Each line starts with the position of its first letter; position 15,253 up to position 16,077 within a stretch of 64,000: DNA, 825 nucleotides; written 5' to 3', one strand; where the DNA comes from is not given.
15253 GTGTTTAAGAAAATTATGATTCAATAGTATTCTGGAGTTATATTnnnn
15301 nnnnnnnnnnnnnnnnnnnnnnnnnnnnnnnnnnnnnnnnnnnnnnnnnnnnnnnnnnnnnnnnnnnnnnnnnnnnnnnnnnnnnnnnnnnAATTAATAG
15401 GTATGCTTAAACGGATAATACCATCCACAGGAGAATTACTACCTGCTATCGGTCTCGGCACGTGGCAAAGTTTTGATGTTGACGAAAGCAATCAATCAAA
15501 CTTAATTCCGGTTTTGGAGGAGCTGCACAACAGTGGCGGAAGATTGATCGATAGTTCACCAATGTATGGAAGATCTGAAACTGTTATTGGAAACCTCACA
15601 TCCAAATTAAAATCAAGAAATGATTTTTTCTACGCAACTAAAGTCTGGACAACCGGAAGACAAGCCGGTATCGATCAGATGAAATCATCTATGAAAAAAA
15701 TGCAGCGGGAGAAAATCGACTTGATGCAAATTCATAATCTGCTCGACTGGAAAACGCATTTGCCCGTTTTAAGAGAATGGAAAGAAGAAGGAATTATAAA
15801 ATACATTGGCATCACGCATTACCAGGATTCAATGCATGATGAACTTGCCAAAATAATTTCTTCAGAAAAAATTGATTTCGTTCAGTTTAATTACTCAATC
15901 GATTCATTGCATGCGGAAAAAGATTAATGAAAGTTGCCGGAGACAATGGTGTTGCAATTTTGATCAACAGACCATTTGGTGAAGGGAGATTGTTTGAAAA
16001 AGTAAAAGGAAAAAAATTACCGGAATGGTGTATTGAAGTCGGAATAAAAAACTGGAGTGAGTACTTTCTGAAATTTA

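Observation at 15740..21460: An imperfect direct duplication of the aldo/keto reductase 3' end brackets a 4.9-kb cassette of two divergent T9SS cargo genes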

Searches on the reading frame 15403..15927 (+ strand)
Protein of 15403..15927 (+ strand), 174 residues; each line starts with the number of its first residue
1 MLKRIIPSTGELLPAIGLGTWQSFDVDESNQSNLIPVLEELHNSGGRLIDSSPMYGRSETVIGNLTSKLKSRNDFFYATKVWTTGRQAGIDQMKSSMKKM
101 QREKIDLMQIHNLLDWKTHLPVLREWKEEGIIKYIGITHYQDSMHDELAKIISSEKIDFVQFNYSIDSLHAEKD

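Call 8: search_protein_families(library=pfam, proteins=[window:15403-15927:+], max_evalue=0.01)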
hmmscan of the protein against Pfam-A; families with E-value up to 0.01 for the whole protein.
window:15403-15927:+ (174 aa): 1 family
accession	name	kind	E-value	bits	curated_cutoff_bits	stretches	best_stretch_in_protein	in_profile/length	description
PF00248.27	Aldo_ket_red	-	2.9e-19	69.7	24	1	16-166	2-166/291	Aldo/keto reductase family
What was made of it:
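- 15403..16220 (+): AKR copy 1: a complete aldo/keto reductase gene (272 aa). The window lacks one A in the run at 15917-15921. Pfam PF00248, E = 2.9e-19 (call 8).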
